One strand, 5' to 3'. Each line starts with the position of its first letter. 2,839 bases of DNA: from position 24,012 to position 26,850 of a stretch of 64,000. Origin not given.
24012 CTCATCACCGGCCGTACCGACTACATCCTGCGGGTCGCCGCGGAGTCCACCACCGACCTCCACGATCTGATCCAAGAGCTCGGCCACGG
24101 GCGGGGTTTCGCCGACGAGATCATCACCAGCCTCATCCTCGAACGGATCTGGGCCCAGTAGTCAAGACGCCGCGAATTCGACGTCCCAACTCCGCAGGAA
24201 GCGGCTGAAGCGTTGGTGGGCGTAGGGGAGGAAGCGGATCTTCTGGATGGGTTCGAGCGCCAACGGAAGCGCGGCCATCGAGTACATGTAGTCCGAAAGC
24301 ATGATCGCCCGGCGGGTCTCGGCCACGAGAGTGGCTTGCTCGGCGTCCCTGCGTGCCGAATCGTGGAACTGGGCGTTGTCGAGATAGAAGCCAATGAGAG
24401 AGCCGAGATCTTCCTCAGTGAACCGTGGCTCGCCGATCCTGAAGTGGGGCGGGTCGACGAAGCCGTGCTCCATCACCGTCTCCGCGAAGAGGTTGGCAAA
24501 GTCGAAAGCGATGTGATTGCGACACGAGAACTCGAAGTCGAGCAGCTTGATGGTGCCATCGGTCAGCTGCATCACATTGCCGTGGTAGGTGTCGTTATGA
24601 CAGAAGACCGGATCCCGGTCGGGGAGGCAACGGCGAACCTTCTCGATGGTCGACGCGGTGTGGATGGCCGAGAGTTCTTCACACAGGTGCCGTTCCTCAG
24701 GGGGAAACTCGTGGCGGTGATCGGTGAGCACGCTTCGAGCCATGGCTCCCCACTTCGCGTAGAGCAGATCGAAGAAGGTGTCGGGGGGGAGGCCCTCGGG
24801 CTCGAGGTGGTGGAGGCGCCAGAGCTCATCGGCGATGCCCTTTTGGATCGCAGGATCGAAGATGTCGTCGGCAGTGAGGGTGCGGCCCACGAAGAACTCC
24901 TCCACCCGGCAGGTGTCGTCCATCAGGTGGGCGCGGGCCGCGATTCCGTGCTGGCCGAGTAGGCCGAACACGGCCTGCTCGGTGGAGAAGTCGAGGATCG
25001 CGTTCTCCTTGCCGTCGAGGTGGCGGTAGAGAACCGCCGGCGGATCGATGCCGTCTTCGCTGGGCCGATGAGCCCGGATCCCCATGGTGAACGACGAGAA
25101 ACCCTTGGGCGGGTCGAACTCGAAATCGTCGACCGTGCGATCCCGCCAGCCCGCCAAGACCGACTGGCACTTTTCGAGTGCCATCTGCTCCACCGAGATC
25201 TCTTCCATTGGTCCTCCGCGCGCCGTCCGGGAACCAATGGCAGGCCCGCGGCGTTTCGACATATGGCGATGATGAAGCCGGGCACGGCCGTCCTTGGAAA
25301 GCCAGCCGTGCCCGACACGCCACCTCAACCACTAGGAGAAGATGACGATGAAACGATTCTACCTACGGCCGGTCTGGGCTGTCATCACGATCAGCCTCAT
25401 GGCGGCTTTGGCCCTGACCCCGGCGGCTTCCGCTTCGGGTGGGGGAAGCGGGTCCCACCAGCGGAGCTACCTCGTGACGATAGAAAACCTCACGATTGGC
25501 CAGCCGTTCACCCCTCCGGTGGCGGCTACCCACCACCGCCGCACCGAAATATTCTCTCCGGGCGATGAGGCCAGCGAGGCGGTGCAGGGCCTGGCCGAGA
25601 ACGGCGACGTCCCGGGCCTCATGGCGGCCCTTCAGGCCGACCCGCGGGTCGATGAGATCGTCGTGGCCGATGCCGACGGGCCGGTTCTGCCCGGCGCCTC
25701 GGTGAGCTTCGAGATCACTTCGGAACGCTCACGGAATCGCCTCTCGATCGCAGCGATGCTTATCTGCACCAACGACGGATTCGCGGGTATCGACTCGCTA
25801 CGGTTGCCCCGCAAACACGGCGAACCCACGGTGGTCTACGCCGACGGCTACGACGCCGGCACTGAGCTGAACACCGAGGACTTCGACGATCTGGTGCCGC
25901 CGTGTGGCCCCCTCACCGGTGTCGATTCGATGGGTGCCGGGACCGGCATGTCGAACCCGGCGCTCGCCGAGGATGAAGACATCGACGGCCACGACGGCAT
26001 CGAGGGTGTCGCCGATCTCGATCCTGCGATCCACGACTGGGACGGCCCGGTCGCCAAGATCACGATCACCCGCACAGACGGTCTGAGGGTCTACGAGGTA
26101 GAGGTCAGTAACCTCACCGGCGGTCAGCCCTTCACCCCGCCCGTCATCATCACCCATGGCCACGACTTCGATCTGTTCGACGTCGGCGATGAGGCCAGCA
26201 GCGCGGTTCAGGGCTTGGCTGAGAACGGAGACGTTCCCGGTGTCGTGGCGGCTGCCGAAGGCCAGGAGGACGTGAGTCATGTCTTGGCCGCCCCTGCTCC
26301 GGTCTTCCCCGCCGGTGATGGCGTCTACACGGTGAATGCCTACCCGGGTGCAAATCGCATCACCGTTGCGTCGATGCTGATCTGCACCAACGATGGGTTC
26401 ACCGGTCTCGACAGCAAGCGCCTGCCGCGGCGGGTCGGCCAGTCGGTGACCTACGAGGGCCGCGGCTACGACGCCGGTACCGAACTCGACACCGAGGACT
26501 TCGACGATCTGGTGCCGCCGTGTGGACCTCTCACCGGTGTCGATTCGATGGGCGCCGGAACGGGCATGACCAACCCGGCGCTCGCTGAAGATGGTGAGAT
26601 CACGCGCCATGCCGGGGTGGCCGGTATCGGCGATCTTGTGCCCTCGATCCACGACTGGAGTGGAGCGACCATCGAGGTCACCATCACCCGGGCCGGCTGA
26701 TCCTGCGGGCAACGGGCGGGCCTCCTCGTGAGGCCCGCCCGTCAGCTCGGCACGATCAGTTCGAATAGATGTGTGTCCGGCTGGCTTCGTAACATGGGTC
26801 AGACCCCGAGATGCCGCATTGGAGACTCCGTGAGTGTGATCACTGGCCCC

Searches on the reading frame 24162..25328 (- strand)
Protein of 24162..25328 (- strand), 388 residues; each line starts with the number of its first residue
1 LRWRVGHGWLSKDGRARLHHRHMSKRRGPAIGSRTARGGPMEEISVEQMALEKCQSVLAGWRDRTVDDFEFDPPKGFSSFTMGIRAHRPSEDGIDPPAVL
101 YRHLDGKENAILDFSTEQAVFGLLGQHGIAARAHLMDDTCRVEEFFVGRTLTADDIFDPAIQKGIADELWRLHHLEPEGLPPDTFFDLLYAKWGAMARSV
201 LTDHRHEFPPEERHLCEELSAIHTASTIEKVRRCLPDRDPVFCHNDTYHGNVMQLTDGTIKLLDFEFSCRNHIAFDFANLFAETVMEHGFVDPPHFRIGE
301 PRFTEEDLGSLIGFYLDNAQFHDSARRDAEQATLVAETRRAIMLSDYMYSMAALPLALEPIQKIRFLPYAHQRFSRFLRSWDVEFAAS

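Call 79: search_protein_families(library=pfam, proteins=[window:24162-25328:-], max_evalue=0.00001)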
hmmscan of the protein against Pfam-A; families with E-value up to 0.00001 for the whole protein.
window:24162-25328:- (388 aa): 2 families
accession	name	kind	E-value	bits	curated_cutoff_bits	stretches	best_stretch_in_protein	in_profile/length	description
PF01633.27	Choline_kinase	-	3e-34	119.1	29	1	98-376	25-298/300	Choline/ethanolamine kinase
PF01636.29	APH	-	1.3e-10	41.9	23.2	1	117-283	40-212/239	Phosphotransferase enzyme family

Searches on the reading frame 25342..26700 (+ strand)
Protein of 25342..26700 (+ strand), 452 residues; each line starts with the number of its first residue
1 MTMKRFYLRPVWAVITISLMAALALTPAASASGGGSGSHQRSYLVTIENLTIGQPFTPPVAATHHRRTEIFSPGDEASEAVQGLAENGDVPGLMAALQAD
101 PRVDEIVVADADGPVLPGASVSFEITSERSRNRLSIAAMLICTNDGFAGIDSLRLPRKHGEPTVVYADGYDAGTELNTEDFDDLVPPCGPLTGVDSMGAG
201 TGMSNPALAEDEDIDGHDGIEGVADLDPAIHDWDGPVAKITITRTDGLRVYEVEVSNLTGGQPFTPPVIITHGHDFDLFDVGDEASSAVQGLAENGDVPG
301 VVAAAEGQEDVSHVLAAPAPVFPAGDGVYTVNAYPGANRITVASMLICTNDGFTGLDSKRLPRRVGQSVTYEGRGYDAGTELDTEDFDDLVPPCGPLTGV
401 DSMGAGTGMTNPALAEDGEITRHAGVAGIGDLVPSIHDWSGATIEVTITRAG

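Call 79: search_protein_families(library=pfam, proteins=[window:25342-26700:+], max_evalue=0.00001)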
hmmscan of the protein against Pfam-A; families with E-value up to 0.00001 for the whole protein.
window:25342-26700:+ (452 aa): 1 family
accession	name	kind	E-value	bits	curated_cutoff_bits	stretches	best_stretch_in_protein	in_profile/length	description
PF06468.19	Spond_N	-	1.8e-14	54.8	24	1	56-175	27-151/194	Spondin_N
